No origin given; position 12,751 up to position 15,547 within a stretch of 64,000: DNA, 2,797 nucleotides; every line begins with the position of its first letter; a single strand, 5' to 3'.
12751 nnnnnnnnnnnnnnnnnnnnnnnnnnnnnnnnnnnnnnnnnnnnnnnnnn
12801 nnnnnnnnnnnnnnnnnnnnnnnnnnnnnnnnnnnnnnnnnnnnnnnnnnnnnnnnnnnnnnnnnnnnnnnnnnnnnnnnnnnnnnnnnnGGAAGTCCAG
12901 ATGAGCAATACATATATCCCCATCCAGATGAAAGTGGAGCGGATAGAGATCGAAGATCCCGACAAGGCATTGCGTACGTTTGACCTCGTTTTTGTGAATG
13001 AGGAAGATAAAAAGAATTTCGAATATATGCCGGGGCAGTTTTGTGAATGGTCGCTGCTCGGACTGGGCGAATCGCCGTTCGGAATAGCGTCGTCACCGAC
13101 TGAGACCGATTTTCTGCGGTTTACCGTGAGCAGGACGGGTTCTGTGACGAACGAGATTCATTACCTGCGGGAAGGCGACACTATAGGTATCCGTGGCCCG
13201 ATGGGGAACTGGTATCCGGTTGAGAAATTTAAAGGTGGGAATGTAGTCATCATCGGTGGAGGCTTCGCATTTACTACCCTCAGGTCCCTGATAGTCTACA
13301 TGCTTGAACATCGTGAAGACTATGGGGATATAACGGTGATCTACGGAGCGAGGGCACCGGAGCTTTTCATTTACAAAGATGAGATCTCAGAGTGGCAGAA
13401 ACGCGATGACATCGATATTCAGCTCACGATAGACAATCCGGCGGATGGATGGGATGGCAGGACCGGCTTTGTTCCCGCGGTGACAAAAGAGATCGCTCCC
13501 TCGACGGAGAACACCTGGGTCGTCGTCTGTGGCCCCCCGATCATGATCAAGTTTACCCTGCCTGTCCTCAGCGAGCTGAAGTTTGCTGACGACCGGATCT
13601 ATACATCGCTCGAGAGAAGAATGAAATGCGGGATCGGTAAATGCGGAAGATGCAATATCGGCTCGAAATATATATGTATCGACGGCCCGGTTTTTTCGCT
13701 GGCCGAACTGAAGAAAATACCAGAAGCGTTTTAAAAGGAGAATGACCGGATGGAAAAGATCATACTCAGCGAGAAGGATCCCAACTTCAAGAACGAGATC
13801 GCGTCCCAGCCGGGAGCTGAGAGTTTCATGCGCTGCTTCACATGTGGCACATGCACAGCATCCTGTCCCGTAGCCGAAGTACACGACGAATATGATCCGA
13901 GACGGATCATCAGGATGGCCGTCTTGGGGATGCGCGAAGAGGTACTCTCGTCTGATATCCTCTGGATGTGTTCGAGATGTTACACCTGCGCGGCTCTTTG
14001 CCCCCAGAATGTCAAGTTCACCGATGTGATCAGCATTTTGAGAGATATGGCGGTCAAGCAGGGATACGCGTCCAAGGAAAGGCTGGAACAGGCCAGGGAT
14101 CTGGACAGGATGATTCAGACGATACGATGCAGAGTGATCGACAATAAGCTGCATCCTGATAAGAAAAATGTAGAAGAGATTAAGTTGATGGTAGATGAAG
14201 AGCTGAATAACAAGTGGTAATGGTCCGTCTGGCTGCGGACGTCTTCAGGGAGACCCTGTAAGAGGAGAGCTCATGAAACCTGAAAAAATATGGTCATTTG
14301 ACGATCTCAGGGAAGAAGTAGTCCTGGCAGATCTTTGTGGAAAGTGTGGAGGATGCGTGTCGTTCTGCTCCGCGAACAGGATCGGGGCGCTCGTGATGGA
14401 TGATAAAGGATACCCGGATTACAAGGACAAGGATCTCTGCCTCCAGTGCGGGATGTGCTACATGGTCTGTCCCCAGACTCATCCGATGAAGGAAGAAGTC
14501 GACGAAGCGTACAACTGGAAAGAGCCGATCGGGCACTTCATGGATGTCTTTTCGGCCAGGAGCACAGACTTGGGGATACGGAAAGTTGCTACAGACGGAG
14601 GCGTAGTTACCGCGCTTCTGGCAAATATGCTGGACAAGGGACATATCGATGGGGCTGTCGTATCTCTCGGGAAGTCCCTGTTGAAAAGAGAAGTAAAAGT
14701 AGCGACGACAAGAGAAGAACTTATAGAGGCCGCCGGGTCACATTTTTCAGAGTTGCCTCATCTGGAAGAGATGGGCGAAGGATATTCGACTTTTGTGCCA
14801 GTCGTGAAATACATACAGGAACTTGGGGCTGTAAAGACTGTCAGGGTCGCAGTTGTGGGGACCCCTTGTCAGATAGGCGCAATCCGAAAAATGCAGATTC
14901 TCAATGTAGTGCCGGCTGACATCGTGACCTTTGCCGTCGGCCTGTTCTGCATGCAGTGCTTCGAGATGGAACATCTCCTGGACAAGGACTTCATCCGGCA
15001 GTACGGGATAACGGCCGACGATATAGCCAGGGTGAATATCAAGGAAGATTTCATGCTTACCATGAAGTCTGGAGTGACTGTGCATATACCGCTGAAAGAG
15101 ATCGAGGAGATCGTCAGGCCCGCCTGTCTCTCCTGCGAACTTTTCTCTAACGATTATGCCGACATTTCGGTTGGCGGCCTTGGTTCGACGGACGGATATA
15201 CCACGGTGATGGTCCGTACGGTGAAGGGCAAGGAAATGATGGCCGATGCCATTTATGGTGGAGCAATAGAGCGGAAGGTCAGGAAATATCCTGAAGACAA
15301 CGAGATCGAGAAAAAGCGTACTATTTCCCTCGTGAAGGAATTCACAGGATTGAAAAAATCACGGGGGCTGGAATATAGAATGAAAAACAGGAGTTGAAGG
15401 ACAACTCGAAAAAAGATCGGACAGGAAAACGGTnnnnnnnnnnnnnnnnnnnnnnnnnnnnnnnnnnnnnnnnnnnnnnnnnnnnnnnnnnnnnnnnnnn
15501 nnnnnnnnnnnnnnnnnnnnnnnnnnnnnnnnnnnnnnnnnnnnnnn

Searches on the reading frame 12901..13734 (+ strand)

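Call 5: search_protein_families(library=pfam, proteins=[window:12901-13734:+], max_evalue=0.0001)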
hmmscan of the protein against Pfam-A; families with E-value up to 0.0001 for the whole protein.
window:12901-13734:+ (277 aa): 2 families
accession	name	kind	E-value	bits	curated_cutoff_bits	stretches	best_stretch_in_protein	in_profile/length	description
PF00175.26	NAD_binding_1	-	1.5e-16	61.4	22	1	118-219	2-107/109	Oxidoreductase NAD-binding domain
PF10418.14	DHODB_Fe-S_bind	-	9.8e-11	41.6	23.9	1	238-270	1-40/41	Iron-sulfur cluster binding domain of dihydroorotate dehydrogenase B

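Call 70: search_protein_families(library=ncbifam, proteins=[window:12901-13734:+], max_evalue=1e-10)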
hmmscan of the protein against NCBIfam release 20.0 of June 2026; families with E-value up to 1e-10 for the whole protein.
window:12901-13734:+ (277 aa): 17 families
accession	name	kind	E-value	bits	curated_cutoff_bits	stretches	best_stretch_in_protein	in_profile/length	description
NF006220.0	PRK08345.1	subfamily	3.6e-68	230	395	1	3-267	6-284/294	cytochrome-c3 hydrogenase subunit gamma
TIGR02911.1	sulfite_red_B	equivalog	2.5e-54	184.1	288.6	1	38-272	27-258/261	anaerobic sulfite reductase subunit AsrB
NF040830.1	sulfhyd_ShyC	equivalog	3.4e-54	184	600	1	13-267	10-278/288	NAD(P)-dependent hydrogenase/sulfhydrogenase 2 subunit gamma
NF040835.1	sulfhyd_HydG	equivalog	6.4e-52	176.6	650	1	22-270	30-284/292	NADPH-dependent hydrogenase/sulfhydrogenase 1 subunit gamma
NF000796.0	PRK00054.1-1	equivalog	3.6e-43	147.6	224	1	37-272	24-237/254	dihydroorotate dehydrogenase electron transfer subunit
NF000798.0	PRK00054.1-3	equivalog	3.6e-24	85.7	219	1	37-267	26-239/244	dihydroorotate dehydrogenase electron transfer subunit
NF004862.0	PRK06222.1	subfamily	2e-23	83.3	220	1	43-266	29-244/281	sulfide/dihydroorotate dehydrogenase-like FAD/NAD-binding protein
NF009414.0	PRK12778.1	equivalog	6.8e-22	77.5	1103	1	57-266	43-244/752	bifunctional dihydroorotate dehydrogenase B NAD binding subunit/NADPH-dependent glutamate synthase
NF000799.0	PRK00054.1-4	equivalog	9.3e-21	74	314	1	56-269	51-255/258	dihydroorotate dehydrogenase electron transfer subunit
NF005963.0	PRK08051.1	equivalog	3.9e-16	59.1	230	1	36-235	25-227/233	NAD(P)H-flavin reductase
NF000797.0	PRK00054.1-2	equivalog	1e-15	57.7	270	1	81-267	84-262/267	dihydroorotate dehydrogenase electron transfer subunit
NF058606.1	GlBtMonoRdsGbcB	equivalog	1.5e-15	56.9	500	1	37-229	38-238/362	glycine betaine monooxygenase reductase subunit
TIGR01941.1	nqrF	equivalog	1.6e-15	57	295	1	62-233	227-398/405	NADH:ubiquinone reductase (Na(+)-transporting) subunit F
NF045803.1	MethMoxFADbindMmoC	equivalog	5e-13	48.5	500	1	33-235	131-337/343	aromatic/alkene monooxygenase hydroxylase FAD-binding subunit MmoC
NF007964.0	PRK10684.1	equivalog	6.1e-13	48.4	383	1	2-235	4-234/333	NADH oxidoreductase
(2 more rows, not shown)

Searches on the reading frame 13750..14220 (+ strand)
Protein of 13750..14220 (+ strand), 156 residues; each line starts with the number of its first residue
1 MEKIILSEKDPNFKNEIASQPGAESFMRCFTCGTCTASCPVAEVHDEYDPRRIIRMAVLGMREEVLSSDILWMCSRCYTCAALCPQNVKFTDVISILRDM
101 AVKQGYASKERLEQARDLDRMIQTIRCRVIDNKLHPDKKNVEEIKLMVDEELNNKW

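Call 5: search_protein_families(library=pfam, proteins=[window:13750-14220:+], max_evalue=0.0001)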
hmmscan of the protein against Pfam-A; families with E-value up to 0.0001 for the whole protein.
window:13750-14220:+ (156 aa): 7 families
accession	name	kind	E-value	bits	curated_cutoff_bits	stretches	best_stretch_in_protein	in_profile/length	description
PF13183.11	Fer4_8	-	1.7e-11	44.9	27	1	28-88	4-68/68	4Fe-4S dicluster domain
PF13187.11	Fer4_9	-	1.7e-09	38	27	1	28-87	1-50/52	4Fe-4S dicluster domain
PF13534.11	Fer4_17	-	6.2e-09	36.7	22.2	1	28-88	1-60/61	4Fe-4S dicluster domain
PF13237.11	Fer4_10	-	1.2e-06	28.7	25.5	1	28-85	8-53/53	4Fe-4S dicluster domain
PF12838.12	Fer4_7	-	4.1e-05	24.4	27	0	28-88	1-52/52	4Fe-4S dicluster domain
PF13484.11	Fer4_16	-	9e-05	23.6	30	0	28-87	1-66/66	4Fe-4S double cluster binding domain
PF25160.1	LdpA_Fe-S-bd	-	9.7e-05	22.5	27.6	0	27-45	26-44/49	LdpA Fe-S cluster-binding domain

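Call 70: search_protein_families(library=ncbifam, proteins=[window:13750-14220:+], max_evalue=1e-10)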
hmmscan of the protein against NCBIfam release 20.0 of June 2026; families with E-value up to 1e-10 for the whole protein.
window:13750-14220:+ (156 aa): 5 families
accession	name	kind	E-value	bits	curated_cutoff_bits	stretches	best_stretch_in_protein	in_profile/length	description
TIGR03290.1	CoB_CoM_SS_C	equivalog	1.4e-27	96.4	160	1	28-114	3-88/144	CoB--CoM heterodisulfide reductase subunit C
NF041890.1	hdrC_Methbact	equivalog_domain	2.3e-21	76.3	270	1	21-110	23-110/192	ferredoxin:CoB-CoM heterodisulfide reductase subunit HdrC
NF038018.1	qmoC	equivalog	3e-21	76.3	300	1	11-108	3-97/360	quinone-interacting membrane-bound oxidoreductase complex subunit QmoC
NF041779.1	hetero_SS_HdrC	equivalog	9.6e-21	74.1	350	1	26-107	30-109/198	ferredoxin:CoB-CoM heterodisulfide reductase subunit HdrC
NF008369.0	PRK11168.1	equivalog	5.4e-13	48.6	278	1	23-124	7-111/401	anaerobic glycerol-3-phosphate dehydrogenase subunit C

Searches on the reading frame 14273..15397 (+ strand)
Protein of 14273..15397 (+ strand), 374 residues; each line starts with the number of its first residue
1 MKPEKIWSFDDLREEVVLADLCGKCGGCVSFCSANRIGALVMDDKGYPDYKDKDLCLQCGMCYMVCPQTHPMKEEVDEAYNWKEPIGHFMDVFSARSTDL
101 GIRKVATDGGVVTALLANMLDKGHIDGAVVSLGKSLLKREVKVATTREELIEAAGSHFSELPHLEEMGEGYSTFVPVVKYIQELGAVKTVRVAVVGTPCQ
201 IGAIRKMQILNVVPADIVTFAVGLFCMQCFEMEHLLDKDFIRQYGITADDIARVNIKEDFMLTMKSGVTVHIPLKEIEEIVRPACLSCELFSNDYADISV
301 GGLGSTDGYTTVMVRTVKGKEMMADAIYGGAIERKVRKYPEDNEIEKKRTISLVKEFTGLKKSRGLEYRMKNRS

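Call 5: search_protein_families(library=pfam, proteins=[window:14273-15397:+], max_evalue=0.0001)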
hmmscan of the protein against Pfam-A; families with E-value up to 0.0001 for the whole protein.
window:14273-15397:+ (374 aa): 7 families
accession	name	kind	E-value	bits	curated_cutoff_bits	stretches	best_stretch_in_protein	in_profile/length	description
PF04432.18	FrhB_FdhB_C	-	1.6e-37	129.1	23.3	1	191-334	3-144/150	Coenzyme F420 hydrogenase/dehydrogenase, beta subunit C terminus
PF04422.18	FrhB_FdhB_N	-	4.2e-18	65.7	22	1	92-164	1-74/78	Coenzyme F420 hydrogenase/dehydrogenase, beta subunit N-term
PF14697.11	Fer4_21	-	4.2e-07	30.4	35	1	19-68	5-53/59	4Fe-4S dicluster domain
PF13237.11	Fer4_10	-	5.3e-06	26.7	25.5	0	19-67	6-53/53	4Fe-4S dicluster domain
PF12838.12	Fer4_7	-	4.5e-05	24.3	27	1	22-68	2-50/52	4Fe-4S dicluster domain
PF00037.32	Fer4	-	6.1e-05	23.1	21.1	0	50-67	2-19/24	4Fe-4S binding domain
PF25160.1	LdpA_Fe-S-bd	-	9.6e-05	22.5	27.6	0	13-39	19-45/49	LdpA Fe-S cluster-binding domain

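Call 70: search_protein_families(library=ncbifam, proteins=[window:14273-15397:+], max_evalue=1e-10)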
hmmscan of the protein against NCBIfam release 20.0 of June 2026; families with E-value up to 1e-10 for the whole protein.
window:14273-15397:+ (374 aa): 4 families
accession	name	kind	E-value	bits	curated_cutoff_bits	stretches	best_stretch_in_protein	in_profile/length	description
NF006807.0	PRK09325.1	subfamily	1.9e-53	181.4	269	1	84-336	2-245/283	coenzyme F420-reducing hydrogenase subunit beta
TIGR03289.1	frhB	equivalog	1.4e-44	152.2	331.5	1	86-336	1-242/275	coenzyme F420 hydrogenase subunit beta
NF040616.1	F420_dehyd_FpoF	exception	7.2e-32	110.7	475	1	15-323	6-290/337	F420H2 dehydrogenase subunit FpoF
NF006808.0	PRK09326.1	equivalog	5.7e-31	107.6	444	1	15-323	7-291/341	F420H2 dehydrogenase subunit F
